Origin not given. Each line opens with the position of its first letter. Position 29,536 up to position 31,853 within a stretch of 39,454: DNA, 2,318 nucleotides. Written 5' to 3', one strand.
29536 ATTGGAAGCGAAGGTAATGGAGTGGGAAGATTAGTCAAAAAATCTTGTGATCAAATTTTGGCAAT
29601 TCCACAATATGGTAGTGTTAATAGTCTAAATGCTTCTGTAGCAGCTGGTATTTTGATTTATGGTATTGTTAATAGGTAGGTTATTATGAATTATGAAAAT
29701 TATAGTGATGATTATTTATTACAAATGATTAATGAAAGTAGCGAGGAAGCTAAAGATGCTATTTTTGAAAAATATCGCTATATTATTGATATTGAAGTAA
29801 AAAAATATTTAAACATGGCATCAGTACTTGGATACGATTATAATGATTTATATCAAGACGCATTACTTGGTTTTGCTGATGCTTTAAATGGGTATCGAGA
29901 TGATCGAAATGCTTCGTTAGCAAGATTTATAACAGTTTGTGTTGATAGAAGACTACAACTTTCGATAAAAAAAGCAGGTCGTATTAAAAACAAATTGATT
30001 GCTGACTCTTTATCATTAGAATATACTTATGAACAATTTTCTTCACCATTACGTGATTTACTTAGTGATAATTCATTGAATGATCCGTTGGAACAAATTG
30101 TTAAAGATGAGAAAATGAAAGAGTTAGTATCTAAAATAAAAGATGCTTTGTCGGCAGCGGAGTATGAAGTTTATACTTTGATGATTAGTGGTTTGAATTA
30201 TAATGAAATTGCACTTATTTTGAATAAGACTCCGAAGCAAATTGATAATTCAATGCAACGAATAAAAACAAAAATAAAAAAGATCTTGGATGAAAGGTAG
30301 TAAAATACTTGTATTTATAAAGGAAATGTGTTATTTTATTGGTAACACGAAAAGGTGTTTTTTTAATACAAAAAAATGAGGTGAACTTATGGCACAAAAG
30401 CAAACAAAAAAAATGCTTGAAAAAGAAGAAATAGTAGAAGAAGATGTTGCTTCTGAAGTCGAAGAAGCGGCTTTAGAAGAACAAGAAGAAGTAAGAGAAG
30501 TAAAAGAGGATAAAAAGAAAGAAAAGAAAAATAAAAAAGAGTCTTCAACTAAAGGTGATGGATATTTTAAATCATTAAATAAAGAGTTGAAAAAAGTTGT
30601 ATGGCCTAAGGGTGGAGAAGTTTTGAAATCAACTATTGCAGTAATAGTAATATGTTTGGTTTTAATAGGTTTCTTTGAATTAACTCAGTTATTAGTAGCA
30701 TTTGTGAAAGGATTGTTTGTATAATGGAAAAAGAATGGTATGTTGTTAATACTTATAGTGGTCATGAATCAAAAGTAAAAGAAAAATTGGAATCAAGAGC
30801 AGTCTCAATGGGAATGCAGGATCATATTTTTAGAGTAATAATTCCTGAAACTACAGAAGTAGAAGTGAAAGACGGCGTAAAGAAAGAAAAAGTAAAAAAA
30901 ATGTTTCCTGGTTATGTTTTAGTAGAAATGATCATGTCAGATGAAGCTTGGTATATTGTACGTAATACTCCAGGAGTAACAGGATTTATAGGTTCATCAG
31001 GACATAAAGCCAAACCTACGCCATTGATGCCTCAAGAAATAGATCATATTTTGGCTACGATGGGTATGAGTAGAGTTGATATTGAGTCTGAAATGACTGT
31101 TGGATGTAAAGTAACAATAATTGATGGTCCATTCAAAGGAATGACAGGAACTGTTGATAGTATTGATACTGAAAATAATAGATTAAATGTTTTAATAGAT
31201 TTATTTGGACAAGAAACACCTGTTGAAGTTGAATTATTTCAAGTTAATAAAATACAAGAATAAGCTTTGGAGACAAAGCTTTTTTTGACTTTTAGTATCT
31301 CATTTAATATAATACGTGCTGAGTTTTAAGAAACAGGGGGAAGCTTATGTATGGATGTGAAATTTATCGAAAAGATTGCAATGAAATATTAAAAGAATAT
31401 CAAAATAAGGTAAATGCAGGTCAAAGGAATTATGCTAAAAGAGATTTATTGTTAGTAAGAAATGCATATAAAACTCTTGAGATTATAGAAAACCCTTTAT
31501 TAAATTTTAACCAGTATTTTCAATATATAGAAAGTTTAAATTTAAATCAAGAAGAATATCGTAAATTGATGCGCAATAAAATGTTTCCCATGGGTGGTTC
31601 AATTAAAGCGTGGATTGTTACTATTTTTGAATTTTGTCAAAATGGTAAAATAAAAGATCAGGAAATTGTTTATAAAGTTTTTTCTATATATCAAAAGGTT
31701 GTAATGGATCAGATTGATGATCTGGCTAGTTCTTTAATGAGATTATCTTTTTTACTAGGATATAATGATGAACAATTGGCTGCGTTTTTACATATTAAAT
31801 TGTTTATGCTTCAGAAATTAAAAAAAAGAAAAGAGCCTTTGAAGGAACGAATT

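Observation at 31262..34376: Self-contained 3 kb gene for a 996-aa multi-HTH protein inserted between nusG and rplK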

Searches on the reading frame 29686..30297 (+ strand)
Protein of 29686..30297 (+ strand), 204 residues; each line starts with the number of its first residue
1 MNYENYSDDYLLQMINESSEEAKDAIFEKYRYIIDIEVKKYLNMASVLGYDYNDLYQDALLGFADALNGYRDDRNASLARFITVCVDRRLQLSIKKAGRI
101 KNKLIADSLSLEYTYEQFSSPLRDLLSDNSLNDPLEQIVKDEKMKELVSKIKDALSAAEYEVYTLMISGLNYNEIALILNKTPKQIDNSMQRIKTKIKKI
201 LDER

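Call 110: search_protein_families(library=pfam, proteins=[window:29686-30297:+], max_evalue=0.01)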
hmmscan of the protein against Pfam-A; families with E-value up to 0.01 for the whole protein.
window:29686-30297:+ (204 aa): 4 families
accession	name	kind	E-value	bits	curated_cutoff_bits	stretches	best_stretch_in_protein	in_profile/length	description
PF04542.20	Sigma70_r2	-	5.7e-05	23.3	24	1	49-99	20-70/71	Sigma-70 region 2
PF00196.25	GerE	-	0.00035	20.6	23.5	1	154-198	2-46/57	Bacterial regulatory proteins, luxR family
PF08281.18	Sigma70_r4_2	-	0.0006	19.8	25.7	1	153-197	9-54/54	Sigma-70, region 4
PF23853.1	DUF7216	-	0.0042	18.1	27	0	133-161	8-35/107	Family of unknown function (DUF7216)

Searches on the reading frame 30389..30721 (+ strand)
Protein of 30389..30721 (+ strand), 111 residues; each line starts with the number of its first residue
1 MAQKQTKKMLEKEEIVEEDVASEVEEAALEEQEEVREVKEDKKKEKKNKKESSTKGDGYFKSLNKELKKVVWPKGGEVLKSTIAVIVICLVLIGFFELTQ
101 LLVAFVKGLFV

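Call 110: search_protein_families(library=pfam, proteins=[window:30389-30721:+], max_evalue=0.01)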
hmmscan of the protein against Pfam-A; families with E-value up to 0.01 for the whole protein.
window:30389-30721:+ (111 aa): 2 families
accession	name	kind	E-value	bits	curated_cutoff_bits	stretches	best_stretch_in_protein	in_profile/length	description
PF00584.25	SecE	-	5e-11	42.8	22.7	1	59-103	3-47/55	SecE/Sec61-gamma subunits of protein translocation complex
PF09793.14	AD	-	0.002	18.5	23.4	1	28-73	7-51/90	Anticodon-binding domain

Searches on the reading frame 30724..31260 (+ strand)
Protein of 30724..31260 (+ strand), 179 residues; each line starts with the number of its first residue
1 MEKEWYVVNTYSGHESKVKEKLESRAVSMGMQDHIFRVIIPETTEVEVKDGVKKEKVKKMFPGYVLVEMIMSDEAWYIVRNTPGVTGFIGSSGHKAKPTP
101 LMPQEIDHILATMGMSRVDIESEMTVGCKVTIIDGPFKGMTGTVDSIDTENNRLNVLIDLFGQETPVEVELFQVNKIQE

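Call 63: find_homologous_proteins(query=window:30724-31260:+, max_evalue=1e-30)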
Query window:30724-31260:+ (179 aa): 7990 proteins with E <= 1e-30 among 8000 candidates; the best 120 are listed.
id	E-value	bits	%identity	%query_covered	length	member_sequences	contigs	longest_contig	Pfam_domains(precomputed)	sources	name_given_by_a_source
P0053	1.5e-109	381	98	98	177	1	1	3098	PF00467.36,PF02357.25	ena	-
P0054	1.7e-105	368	95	99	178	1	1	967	PF00467.36,PF02357.25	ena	-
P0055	3.5e-105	367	94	99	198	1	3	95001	PF00467.36,PF02357.25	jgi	-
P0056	3.7e-105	367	93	99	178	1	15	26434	PF00467.36,PF02357.25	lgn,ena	-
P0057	1.1e-103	362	92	99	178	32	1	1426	PF00467.36,PF02357.25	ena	-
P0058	3.0e-103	361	90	99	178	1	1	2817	PF00467.36,PF02357.25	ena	-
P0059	2.7e-102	357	89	99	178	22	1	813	PF00467.36,PF02357.25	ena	-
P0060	3.1e-102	357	91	99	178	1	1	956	PF02357.25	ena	-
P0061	5.1e-102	357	91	99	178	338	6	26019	PF00467.36,PF02357.25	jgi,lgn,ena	-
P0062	6.8e-102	356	91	99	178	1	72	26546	PF00467.36,PF02357.25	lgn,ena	-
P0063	9.6e-102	356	91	99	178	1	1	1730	PF02357.25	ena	-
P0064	1.3e-101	355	90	99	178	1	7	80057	PF00467.36,PF02357.25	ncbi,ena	ncbi:MAG: transcription termination/antitermination protein NusG [Candidatus Coprovivens sp.]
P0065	1.5e-101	355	90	99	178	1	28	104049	PF02357.25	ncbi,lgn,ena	-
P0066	1.7e-101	355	88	99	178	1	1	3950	PF00467.36,PF02357.25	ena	-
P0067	2.0e-101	355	90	99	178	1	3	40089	PF02357.25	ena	-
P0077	1.4e-99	349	89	99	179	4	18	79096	PF00467.36,PF02357.25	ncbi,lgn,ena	-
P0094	2.2e-97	341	86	98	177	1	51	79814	PF00467.36,PF02357.25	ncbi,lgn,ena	-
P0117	5.0e-95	334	86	98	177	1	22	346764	PF00467.36,PF02357.25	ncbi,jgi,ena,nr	ncbi:MAG: transcription termination/antitermination protein NusG [Firmicutes bacterium]|nr:transcrip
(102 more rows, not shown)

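Call 65: find_encoding_contigs(protein=P0064, flank=8000, max_places=1)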
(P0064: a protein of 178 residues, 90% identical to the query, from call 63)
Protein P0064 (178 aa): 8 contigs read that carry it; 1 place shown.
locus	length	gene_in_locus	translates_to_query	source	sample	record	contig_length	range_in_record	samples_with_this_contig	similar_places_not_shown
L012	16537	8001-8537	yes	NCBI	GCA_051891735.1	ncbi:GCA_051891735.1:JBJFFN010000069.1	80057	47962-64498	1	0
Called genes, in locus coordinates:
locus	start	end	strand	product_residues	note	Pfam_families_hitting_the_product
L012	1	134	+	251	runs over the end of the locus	-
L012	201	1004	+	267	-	PF04055:Radical_SAM, PF13186:SPASM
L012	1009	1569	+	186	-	PF24703:DUF7666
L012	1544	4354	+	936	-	PF00005:ABC_tran (faint), PF02463:SMC_N (faint), PF03193:RsgA_GTPase (faint), PF13191:AAA_16 (faint), PF13304:AAA_21 (faint), PF13555:AAA_29 (faint), PF17760:UvrA_inter, PF17755:UvrA_DNA-bind, +2 more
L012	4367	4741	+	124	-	-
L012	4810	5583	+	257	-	PF01790:LGT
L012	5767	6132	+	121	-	PF00636:Ribonuclease_3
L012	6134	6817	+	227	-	PF08032:SpoU_sub_bind, PF00588:SpoU_methylase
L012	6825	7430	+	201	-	-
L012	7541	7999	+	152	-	-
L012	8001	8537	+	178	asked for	PF02357:NusG, PF00467:KOW (weak)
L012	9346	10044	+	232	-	PF00687:Ribosomal_L1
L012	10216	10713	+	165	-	PF00466:Ribosomal_L10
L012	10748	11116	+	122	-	PF16320:Ribosomal_L12_N, PF00542:Ribosomal_L12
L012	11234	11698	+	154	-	-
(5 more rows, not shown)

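Call 66: find_encoding_contigs(protein=P0117, flank=8000, max_places=1)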
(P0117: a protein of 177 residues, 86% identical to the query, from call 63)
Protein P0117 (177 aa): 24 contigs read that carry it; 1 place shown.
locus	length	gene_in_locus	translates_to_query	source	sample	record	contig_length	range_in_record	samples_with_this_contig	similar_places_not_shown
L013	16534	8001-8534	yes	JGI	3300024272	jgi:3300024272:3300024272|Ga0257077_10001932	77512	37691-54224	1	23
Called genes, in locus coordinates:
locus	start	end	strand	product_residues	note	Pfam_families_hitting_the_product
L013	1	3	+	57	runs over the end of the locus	-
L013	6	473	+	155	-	PF00293:NUDIX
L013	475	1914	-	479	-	PF00580:UvrD-helicase, PF13245:AAA_19, PF01443:Viral_helicase1 (faint), PF13361:UvrD_C, PF13538:UvrD_C_2 (faint)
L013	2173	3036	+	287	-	PF01297:ZnuA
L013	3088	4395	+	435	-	PF02881:SRP54_N, PF13401:AAA_22 (weak), PF00448:SRP54, PF02492:cobW (weak), PF02978:SRP_SPB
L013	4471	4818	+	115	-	-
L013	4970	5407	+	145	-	PF03167:UDG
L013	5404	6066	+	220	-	PF01966:HD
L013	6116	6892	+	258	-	PF04018:VCA0040-like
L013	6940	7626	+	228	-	-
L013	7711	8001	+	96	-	-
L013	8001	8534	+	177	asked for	PF02357:NusG, PF00467:KOW (faint)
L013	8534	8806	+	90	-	-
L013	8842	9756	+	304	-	-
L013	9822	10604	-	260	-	PF00528:BPD_transp_1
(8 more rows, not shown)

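Call 73: find_encoding_contigs(protein=P0065, flank=7000, max_places=1)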
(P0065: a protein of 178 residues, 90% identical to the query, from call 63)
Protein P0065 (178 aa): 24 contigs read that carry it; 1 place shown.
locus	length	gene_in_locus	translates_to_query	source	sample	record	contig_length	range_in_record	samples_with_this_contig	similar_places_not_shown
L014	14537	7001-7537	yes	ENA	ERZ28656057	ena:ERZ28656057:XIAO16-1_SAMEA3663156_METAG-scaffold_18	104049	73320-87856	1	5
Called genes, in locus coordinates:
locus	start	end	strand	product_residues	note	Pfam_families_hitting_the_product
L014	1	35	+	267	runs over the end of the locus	PF04055:Radical_SAM, PF13186:SPASM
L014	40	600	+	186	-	PF24703:DUF7666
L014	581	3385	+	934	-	PF00005:ABC_tran (faint), PF02463:SMC_N (faint), PF03193:RsgA_GTPase (faint), PF13191:AAA_16 (faint), PF13555:AAA_29 (faint), PF20703:nSTAND1 (faint), PF17760:UvrA_inter, PF17755:UvrA_DNA-bind, +2 more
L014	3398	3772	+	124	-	-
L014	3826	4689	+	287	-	PF01790:LGT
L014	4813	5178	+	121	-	PF00636:Ribonuclease_3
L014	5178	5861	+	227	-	PF08032:SpoU_sub_bind, PF00588:SpoU_methylase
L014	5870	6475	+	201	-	-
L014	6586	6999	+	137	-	PF00584:SecE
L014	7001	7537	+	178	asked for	PF02357:NusG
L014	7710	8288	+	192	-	PF03946:Ribosomal_L11_N, PF00298:Ribosomal_L11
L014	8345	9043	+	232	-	PF00687:Ribosomal_L1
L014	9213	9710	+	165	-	PF00466:Ribosomal_L10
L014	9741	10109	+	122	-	PF16320:Ribosomal_L12_N, PF00542:Ribosomal_L12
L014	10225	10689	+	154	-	-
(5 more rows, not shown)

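Call 74: find_encoding_contigs(protein=P0077, flank=7000, max_places=1)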
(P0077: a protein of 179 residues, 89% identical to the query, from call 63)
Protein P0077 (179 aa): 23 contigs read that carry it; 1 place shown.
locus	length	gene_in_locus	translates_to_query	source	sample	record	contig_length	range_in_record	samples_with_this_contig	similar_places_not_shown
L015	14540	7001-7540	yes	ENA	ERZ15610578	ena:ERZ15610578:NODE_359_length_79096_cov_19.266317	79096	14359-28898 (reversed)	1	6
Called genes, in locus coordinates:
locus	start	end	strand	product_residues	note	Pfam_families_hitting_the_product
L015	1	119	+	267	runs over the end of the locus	PF04055:Radical_SAM, PF13186:SPASM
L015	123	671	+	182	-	PF24703:DUF7666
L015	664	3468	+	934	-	PF00005:ABC_tran (faint), PF02463:SMC_N (faint), PF03193:RsgA_GTPase (faint), PF05729:NACHT (faint), PF13191:AAA_16 (faint), PF13304:AAA_21 (faint), PF17760:UvrA_inter, PF17755:UvrA_DNA-bind, +3 more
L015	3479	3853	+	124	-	-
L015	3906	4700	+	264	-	PF01790:LGT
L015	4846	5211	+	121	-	PF00636:Ribonuclease_3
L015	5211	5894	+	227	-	PF08032:SpoU_sub_bind, PF00588:SpoU_methylase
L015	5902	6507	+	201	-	-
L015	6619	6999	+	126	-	PF00584:SecE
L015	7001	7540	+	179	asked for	PF02357:NusG, PF00467:KOW (weak)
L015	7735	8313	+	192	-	PF03946:Ribosomal_L11_N, PF00298:Ribosomal_L11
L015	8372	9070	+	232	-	PF00687:Ribosomal_L1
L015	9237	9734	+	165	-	PF00466:Ribosomal_L10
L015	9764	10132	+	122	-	PF16320:Ribosomal_L12_N, PF00542:Ribosomal_L12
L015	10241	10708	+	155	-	-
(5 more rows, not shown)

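Call 75: find_encoding_contigs(protein=P0094, flank=7000, max_places=1)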
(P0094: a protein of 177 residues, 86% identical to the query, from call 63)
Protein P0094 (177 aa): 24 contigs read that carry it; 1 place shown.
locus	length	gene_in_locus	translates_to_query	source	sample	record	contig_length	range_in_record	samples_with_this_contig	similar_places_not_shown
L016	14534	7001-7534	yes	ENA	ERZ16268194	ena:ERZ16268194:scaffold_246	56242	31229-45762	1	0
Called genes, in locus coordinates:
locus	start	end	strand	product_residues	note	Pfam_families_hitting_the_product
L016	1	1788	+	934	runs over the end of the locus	PF00005:ABC_tran (faint), PF02463:SMC_N (faint), PF03193:RsgA_GTPase (faint), PF13191:AAA_16 (faint), PF13555:AAA_29 (faint), PF20703:nSTAND1 (faint), PF17760:UvrA_inter, PF17755:UvrA_DNA-bind, +1 more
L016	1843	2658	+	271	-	PF01790:LGT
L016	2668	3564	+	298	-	PF00890:FAD_binding_2 (faint), PF01134:GIDA (faint), PF01266:DAO (faint), PF01946:Thi4 (faint), PF03486:HI0933_like (faint), PF07992:Pyr_redox_2, PF13738:Pyr_redox_3, PF00070:Pyr_redox, +2 more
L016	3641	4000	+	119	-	PF00636:Ribonuclease_3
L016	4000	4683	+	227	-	PF08032:SpoU_sub_bind, PF00588:SpoU_methylase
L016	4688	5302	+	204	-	PF04542:Sigma70_r2 (weak), PF08281:Sigma70_r4_2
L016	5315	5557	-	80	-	PF12844:HTH_19, PF13443:HTH_26 (weak), PF13560:HTH_31, PF01381:HTH_3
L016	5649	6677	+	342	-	PF14890:Intein_splicing (weak), PF07591:PT-HINT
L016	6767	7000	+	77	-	PF00584:SecE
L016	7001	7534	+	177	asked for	PF02357:NusG, PF00467:KOW (faint)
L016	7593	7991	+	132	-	-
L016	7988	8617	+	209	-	-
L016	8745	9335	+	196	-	PF03946:Ribosomal_L11_N, PF00298:Ribosomal_L11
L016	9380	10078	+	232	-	PF00687:Ribosomal_L1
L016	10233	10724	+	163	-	PF00466:Ribosomal_L10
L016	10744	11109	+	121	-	PF16320:Ribosomal_L12_N, PF00542:Ribosomal_L12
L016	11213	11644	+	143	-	-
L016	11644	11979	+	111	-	-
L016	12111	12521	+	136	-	PF00164:Ribosom_S12_S23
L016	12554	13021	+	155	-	PF00177:Ribosomal_S7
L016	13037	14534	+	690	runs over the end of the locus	PF00009:GTP_EFTU, PF03144:GTP_EFTU_D2, PF22042:EF-G_D2, PF14492:EFG_III, PF16658:RF3_C (weak), PF03764:EFG_IV, PF00679:EFG_C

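Call 110: search_protein_families(library=pfam, proteins=[L016:7593-7988:+, L016:7988-8614:+], max_evalue=0.01)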
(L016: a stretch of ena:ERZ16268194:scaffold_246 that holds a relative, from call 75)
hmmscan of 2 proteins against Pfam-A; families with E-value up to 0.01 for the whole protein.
L016:7593-7988:+ (132 aa): 1 family
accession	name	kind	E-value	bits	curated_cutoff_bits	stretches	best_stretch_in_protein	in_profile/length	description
PF01844.29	HNH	-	0.00054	20.5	21.4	1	25-54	7-36/47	HNH endonuclease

L016:7988-8614:+ (209 aa): 0 families

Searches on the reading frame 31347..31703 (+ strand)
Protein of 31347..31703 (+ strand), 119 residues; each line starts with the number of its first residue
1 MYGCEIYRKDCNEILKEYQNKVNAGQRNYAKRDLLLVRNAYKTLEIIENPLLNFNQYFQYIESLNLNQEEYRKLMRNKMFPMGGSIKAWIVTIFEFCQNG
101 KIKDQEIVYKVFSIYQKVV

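Call 24: search_protein_families(library=pfam, proteins=[window:31347-31703:+], max_evalue=10)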
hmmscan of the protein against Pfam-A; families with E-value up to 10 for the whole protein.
seq(119 aa): 0 families
